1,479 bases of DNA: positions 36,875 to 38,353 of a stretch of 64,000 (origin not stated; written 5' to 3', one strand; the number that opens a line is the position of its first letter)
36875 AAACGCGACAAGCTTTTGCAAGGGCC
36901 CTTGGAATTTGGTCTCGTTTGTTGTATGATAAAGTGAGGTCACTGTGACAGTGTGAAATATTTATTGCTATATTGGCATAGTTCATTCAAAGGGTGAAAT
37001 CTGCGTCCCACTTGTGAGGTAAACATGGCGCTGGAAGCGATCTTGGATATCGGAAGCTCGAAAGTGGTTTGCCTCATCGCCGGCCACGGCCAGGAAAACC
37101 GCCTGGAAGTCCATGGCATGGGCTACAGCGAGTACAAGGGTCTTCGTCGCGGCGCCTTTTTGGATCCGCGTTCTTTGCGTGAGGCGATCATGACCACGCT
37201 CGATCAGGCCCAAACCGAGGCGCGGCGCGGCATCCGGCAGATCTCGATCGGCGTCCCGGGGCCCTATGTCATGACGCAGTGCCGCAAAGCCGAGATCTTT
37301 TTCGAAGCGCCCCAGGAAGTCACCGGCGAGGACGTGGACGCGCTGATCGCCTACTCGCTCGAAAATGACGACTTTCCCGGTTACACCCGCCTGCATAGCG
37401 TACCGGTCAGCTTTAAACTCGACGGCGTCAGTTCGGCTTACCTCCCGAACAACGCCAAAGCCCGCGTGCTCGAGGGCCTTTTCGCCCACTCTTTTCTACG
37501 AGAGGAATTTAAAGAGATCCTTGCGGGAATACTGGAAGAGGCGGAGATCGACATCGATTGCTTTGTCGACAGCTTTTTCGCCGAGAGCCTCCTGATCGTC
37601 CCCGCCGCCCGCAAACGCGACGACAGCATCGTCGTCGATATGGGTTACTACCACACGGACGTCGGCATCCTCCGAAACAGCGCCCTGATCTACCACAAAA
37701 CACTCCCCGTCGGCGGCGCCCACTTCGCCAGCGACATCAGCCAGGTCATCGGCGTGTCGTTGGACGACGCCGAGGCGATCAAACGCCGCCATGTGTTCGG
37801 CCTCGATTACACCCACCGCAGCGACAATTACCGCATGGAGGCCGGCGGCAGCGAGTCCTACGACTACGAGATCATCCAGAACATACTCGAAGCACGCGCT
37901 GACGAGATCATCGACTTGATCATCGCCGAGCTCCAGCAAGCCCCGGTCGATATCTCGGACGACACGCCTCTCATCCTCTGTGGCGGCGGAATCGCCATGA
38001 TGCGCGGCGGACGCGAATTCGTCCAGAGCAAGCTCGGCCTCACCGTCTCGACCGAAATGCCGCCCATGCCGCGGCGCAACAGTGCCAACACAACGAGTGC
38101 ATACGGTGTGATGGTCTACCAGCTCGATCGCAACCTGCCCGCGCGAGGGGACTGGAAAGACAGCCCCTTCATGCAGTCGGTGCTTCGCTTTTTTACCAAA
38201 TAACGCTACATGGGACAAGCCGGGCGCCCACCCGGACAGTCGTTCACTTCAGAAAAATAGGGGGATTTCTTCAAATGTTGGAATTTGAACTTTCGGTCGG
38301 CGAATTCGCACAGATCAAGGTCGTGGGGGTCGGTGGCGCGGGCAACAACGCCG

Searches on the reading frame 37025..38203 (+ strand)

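Call 81: search_protein_families(library=pfam, proteins=[window:37025-38203:+], max_evalue=0.001)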
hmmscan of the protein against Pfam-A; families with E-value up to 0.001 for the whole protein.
window:37025-38203:+ (392 aa): 4 families
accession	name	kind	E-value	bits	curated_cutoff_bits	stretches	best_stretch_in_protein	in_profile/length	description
PF14450.12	FtsA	-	1.7e-20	74.1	31.8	1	202-357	1-123/127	Cell division protein FtsA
PF11104.14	PilM_2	-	1.9e-11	43.9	27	1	159-264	134-245/340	Type IV pilus assembly protein PilM;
PF06723.19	MreB_Mbl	-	1.5e-07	31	27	1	200-345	146-305/327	MreB/Mbl protein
PF02491.25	SHS2_FTSA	-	0.00075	20.3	25.4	0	88-150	10-72/79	SHS2 domain inserted in FTSA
